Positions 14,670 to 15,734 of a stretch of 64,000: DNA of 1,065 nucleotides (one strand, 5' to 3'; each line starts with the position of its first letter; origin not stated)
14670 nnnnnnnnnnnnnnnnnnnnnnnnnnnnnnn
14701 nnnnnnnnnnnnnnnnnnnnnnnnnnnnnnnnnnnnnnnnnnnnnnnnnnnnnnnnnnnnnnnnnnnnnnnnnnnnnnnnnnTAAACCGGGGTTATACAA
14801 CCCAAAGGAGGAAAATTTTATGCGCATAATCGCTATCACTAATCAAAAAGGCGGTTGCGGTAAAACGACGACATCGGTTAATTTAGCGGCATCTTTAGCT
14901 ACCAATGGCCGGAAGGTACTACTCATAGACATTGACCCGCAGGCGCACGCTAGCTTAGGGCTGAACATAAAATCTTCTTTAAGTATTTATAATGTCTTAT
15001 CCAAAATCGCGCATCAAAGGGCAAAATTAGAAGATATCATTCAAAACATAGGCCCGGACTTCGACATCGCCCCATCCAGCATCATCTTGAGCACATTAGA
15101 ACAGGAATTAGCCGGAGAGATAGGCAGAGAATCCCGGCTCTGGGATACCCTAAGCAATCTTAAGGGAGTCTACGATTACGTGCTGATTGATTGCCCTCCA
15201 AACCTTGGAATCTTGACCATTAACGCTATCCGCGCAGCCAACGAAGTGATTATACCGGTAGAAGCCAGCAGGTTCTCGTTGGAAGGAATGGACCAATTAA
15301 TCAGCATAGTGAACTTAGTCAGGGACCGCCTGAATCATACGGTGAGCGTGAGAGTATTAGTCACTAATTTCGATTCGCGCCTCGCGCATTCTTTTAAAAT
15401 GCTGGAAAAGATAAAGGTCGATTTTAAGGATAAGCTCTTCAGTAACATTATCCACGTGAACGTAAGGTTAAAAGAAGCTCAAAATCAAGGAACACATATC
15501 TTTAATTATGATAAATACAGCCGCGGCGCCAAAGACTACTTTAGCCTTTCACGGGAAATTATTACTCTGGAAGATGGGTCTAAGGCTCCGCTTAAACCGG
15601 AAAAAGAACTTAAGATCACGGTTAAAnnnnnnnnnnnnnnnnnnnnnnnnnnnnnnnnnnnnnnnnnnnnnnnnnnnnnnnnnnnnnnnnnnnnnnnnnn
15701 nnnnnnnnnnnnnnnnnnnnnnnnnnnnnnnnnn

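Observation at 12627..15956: ParA/MinD ATPase fused to a CBM48 glycogen-binding module, in a GH57 glucan-enzyme cluster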

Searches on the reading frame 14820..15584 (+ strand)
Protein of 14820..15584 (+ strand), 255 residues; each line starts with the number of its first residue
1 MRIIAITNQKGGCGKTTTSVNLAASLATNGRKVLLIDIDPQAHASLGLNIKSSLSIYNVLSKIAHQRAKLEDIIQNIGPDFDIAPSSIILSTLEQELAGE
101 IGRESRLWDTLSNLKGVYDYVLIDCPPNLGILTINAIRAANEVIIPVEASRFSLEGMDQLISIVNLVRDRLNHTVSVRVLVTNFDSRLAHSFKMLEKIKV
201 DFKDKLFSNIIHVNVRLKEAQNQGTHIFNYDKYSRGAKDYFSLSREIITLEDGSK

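Call 62: search_solved_structures(query=window:14820-15584:+, max_evalue=1e-30, show_alignments=2)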
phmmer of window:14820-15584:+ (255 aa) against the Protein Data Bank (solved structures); distinct sequences matched with E-value up to 1e-30: 7.
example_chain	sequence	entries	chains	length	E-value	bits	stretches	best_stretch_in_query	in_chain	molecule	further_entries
8ray_B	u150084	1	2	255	2e-52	181.3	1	2-248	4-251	ParA family protein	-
1wcv_1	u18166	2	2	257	1.7e-39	139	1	2-249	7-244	SEGREGATION PROTEIN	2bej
2bek_A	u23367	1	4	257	2.2e-38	135.4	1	2-249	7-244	SEGREGATION PROTEIN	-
6iub_A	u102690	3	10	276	3.6e-37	131.4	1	2-248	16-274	SpoOJ regulator (Soj)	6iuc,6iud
8jmj_A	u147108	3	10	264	4.1e-36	128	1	2-248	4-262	SpoOJ regulator (Soj)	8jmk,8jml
4pfs_A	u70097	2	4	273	3.8e-32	115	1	2-241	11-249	Cobyrinic Acid a,c-diamide synthase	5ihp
5if9_A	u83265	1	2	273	3.9e-32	114.9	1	2-241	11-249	Cobyrinic Acid a,c-diamide synthase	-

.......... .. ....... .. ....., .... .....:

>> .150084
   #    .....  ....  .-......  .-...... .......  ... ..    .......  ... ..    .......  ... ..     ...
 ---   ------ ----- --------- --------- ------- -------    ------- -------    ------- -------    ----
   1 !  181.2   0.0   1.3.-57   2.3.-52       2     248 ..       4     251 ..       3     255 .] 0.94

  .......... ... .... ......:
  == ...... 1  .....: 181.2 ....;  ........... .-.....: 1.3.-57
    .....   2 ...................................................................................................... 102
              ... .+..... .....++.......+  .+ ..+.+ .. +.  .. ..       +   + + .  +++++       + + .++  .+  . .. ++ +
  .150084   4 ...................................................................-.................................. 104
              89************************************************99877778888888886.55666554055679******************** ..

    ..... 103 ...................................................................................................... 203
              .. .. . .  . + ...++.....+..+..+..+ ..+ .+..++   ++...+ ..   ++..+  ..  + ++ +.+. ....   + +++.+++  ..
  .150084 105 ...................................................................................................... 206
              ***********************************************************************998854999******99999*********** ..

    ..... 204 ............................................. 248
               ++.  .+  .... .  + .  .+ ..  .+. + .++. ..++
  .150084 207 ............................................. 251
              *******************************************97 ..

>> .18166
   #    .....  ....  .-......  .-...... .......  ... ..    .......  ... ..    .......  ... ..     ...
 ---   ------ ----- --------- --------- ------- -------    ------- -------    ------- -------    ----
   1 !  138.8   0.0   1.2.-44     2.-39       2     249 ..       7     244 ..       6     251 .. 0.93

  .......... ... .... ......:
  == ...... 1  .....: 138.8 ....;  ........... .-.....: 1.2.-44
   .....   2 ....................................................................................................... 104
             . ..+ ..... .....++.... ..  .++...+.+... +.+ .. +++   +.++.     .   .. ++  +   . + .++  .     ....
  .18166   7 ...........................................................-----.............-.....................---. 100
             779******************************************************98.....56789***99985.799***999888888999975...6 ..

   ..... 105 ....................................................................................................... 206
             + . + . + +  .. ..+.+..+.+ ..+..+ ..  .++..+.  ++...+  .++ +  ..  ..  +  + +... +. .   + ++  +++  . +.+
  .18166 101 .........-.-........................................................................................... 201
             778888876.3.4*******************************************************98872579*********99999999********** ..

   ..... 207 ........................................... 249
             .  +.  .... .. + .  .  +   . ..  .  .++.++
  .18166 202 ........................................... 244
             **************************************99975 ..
